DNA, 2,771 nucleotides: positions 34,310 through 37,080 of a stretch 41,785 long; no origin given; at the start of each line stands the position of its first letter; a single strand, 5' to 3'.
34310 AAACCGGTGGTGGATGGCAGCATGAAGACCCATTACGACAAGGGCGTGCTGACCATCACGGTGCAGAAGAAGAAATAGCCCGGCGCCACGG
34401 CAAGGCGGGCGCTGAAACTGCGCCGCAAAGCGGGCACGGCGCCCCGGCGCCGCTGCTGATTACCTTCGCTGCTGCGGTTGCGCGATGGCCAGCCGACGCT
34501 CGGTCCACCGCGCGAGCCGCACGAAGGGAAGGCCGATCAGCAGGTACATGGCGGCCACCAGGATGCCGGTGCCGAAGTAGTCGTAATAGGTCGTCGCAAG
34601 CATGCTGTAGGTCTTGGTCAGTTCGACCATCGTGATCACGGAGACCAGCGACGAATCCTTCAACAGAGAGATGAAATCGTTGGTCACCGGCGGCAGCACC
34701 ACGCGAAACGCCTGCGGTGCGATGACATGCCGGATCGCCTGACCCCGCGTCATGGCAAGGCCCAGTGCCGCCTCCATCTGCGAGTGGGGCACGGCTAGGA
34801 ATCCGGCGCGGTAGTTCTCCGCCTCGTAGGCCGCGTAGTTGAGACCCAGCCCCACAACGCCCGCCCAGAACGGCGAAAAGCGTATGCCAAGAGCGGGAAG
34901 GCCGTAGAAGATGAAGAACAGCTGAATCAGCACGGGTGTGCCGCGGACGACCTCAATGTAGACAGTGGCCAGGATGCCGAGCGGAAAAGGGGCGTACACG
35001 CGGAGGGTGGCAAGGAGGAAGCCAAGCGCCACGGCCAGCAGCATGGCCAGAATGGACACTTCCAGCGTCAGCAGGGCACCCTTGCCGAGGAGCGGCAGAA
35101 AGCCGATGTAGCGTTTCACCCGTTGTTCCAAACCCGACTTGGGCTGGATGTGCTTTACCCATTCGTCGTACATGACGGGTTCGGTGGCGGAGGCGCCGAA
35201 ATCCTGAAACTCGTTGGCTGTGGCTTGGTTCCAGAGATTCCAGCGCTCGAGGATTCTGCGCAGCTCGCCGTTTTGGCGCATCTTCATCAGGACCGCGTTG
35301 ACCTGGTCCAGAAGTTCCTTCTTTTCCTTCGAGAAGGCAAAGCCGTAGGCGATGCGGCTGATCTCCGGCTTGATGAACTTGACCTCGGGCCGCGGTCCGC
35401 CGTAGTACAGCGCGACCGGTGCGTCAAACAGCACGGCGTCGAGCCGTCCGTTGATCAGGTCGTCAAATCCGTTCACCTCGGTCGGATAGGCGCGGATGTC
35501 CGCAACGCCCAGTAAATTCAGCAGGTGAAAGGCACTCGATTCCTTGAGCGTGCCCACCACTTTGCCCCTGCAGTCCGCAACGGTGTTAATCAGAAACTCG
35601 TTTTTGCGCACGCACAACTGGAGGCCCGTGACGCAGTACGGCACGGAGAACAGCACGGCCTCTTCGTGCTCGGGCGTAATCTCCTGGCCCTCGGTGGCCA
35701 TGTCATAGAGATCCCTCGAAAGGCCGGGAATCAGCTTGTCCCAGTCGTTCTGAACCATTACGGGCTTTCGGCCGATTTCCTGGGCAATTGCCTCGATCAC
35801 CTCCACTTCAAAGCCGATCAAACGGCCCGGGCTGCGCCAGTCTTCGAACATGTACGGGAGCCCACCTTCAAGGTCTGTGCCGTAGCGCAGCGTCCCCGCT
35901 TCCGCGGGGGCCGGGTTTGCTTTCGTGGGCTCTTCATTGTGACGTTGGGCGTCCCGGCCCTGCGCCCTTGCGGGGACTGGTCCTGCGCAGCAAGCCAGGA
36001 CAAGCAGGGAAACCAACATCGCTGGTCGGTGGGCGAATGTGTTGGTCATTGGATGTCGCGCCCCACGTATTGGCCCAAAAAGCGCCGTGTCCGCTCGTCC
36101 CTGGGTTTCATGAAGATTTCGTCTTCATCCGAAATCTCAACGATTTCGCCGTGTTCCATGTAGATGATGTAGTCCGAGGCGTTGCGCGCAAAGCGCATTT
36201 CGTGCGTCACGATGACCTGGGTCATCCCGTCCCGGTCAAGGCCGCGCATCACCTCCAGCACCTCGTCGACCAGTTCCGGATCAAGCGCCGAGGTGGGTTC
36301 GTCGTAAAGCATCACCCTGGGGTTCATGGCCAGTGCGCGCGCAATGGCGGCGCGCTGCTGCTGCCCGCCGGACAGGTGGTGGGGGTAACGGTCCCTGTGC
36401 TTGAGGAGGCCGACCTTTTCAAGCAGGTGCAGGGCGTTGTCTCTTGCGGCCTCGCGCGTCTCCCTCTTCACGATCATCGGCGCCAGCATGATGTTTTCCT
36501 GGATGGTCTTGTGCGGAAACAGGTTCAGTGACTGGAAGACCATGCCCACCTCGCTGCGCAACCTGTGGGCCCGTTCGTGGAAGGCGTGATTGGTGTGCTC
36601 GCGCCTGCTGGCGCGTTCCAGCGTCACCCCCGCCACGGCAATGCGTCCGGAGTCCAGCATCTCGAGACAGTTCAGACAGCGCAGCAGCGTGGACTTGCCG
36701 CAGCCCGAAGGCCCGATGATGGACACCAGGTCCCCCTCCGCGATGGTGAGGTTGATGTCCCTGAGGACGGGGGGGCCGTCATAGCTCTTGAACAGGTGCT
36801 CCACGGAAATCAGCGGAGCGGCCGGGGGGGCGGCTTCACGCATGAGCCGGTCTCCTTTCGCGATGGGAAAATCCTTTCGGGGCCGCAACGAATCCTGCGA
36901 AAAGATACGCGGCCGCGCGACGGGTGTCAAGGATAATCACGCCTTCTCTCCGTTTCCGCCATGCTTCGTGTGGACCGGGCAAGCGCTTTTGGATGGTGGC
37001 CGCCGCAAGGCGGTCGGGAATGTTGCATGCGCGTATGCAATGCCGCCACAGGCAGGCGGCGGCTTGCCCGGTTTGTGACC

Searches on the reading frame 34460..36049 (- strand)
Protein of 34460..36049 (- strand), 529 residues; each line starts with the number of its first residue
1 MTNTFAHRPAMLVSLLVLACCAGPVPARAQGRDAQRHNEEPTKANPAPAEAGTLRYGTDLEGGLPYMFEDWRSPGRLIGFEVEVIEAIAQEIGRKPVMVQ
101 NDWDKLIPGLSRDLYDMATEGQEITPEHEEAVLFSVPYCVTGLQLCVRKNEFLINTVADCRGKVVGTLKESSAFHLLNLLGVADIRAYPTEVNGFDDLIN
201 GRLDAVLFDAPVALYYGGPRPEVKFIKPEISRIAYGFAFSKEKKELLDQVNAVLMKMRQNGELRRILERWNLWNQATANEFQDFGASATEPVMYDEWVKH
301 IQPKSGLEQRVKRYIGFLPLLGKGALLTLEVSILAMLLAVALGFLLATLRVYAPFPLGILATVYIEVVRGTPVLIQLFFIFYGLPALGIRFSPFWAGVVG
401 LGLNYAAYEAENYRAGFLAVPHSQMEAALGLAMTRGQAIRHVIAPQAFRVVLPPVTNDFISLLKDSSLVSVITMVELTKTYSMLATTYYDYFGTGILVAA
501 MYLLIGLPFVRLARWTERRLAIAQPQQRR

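Call 5: search_protein_families(library=pfam, proteins=[window:34460-36049:-], max_evalue=0.01)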
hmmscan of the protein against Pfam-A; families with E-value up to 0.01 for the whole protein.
window:34460-36049:- (529 aa): 3 families
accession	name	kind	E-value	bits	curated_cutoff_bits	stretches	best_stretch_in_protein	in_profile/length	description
PF00497.25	SBP_bac_3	-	2.1e-27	95.9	26.4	1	65-270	11-129/132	Bacterial extracellular solute-binding proteins, family 3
PF00528.27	BPD_transp_1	-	1.9e-20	73.8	26.4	1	340-520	2-182/184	Binding-protein-dependent transport system inner membrane component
PF10613.14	Lig_chan-Glu_bd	-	0.0015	19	30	1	78-150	43-114/115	Ligated ion channel L-glutamate- and glycine-binding site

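Call 6: search_protein_families(library=ncbifam, proteins=[window:34460-36049:-], max_evalue=0.01)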
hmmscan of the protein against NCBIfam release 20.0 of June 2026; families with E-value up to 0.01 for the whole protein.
window:34460-36049:- (529 aa): 25 families
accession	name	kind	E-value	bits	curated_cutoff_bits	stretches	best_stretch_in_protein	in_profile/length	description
NF011680.0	PRK15100.1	equivalog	1.4e-49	169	300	1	314-510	8-204/222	cystine ABC transporter permease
TIGR03003.1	ectoine_ehuD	equivalog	3.5e-49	167.6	205.2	1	317-520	9-212/212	ectoine/hydroxyectoine ABC transporter permease subunit EhuD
TIGR03004.1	ectoine_ehuC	equivalog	1.4e-42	146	196.95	1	316-522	2-208/214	ectoine/hydroxyectoine ABC transporter permease subunit EhuC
NF007028.0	PRK09494.1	equivalog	3.3e-37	128.4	303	1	317-522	11-218/219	glutamine ABC transporter permease GlnP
TIGR01096.1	3A0103s03R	subfamily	6.7e-30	104.4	256.35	1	52-270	24-249/250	lysine/arginine/ornithine ABC transporter substrate-binding protein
TIGR01726.1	HEQRo_perm_3TM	subfamily_domain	1.3e-29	102.6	42.2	1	318-415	2-99/99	ABC transporter permease subunit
NF008426.0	PRK11260.1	equivalog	3e-28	98.8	312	1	50-270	39-259/266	cystine ABC transporter substrate-binding protein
NF007029.0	PRK09495.1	equivalog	6.6e-27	94.9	303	1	71-270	40-242/248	glutamine ABC transporter substrate-binding protein GlnH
NF008337.0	PRK11123.1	equivalog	1.8e-26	93.1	277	2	389-520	99-230/238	arginine ABC transporter permease ArtQ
NF011714.0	PRK15135.1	subfamily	4e-26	92.2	319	1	316-519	4-218/228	histidine ABC transporter permease HisQ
NF011687.0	PRK15107.1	equivalog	1.1e-21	77.7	318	1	317-519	12-222/224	glutamate/aspartate ABC transporter permease GltK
NF008336.0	PRK11122.1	equivalog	5.3e-20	72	248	1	317-519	4-214/222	arginine ABC transporter permease ArtM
NF041765.1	ArtJ_Ecoli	equivalog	9.4e-17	61.4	510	1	68-270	34-240/243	arginine ABC transporter substrate-binding protein ArtJ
NF041764.1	ArtI_Ecoli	equivalog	1.2e-16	60.9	522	1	51-270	20-240/243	arginine ABC transporter substrate-binding protein ArtI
NF011651.0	PRK15069.1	subfamily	1.4e-15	57.3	306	1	324-520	22-228/237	histidine ABC transporter permease HisM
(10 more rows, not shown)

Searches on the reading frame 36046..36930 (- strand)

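Call 5: search_protein_families(library=pfam, proteins=[window:36046-36930:-], max_evalue=0.01)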
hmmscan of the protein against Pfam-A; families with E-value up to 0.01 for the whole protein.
window:36046-36930:- (294 aa): 10 families
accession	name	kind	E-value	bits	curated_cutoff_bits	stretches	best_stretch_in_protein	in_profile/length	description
PF00005.33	ABC_tran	-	2.5e-36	125.7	25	1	56-214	1-137/137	ABC transporter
PF13304.12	AAA_21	-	5.3e-11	43.6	27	2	180-242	232-296/304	AAA domain, putative AbiEii toxin, Type IV TA system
PF02463.25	SMC_N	-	2e-08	34.4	40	1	47-255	10-209/220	RecF/RecN/SMC N terminal domain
PF09818.15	ABC_ATPase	-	0.00038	20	23.2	0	187-264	159-237/283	P-loop domain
PF13476.12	AAA_23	-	0.00072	20.7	27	1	47-87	7-40/201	AAA domain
PF13555.12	AAA_29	-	0.0039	17.4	27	1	62-83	18-39/61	P-loop containing region of AAA domain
PF13191.12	AAA_16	-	0.0043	18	32.6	1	66-87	22-45/167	AAA ATPase domain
PF03215.21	Rad17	-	0.0045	17.4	23.8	1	67-128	46-106/186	Rad17 P-loop domain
PF19993.5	DO-GTPase2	-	0.009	16.1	27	0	68-125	2-51/226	Double-GTPase 2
PF13401.12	AAA_22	-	0.0095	16.7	27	0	68-87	7-26/130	AAA domain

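Call 6: search_protein_families(library=ncbifam, proteins=[window:36046-36930:-], max_evalue=0.01)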
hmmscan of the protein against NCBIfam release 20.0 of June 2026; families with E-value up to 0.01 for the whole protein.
window:36046-36930:- (294 aa): 191 families (the best 25 are shown)
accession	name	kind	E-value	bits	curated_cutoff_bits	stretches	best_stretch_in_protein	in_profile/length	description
NF008428.0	PRK11264.1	equivalog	1.5e-88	296.2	406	1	40-289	3-248/250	L-cystine ABC transporter ATP-binding protein TcyN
TIGR03005.1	ectoine_ehuA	equivalog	3.6e-82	275.4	345.4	1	41-286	1-248/252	ectoine/hydroxyectoine ABC transporter ATP-binding protein EhuA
NF007027.0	PRK09493.1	equivalog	3.4e-80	268.8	379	1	41-285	2-236/240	glutamine ABC transporter ATP-binding protein GlnQ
NF008338.0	PRK11124.1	equivalog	7.2e-74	248.3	369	1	41-285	3-240/242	arginine ABC transporter ATP-binding protein ArtP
NF007908.0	PRK10619.1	equivalog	2.8e-71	239.7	466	1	41-285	6-252/257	histidine ABC transporter ATP-binding protein HisP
TIGR00972.1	3a0107s01c2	equivalog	1.4e-65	221.1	343.2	1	41-287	2-245/248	phosphate ABC transporter ATP-binding protein PstB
TIGR03265.1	PhnT2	equivalog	8.3e-58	196.3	457.7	1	39-287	3-237/353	putative 2-aminoethylphosphonate ABC transporter ATP-binding protein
TIGR01186.1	proV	subfamily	4.9e-56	190.4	326.6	1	57-287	10-232/363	betaine/proline/choline family ABC transporter ATP-binding protein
TIGR00968.1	3a0106s01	subfamily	1.1e-53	182.2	342.75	1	41-287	1-233/237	sulfate ABC transporter ATP-binding protein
NF006987.0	PRK09452.1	equivalog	7.4e-53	179.6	482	1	37-287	14-250/378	spermidine/putrescine ABC transporter ATP-binding protein PotA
TIGR02315.1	ABC_phnC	equivalog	3.9e-52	177.1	266.1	1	40-264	1-225/243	phosphonate ABC transporter ATP-binding protein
TIGR02982.1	heterocyst_DevA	subfamily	6.3e-52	176.3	295.8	1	43-263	7-219/220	ABC exporter ATP-binding subunit, DevA family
TIGR02314.1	ABC_MetN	equivalog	2.6e-51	174.7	499.7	1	55-285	20-241/343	methionine ABC transporter ATP-binding protein MetN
TIGR02673.1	FtsE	equivalog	1.4e-50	172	264.85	1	41-261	2-213/214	cell division ATP-binding protein FtsE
NF043075.1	MMSYN1_0197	equivalog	1.1e-49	169.3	550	1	40-287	2-235/341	spermidine/putrescine ABC transporter ATP-binding protein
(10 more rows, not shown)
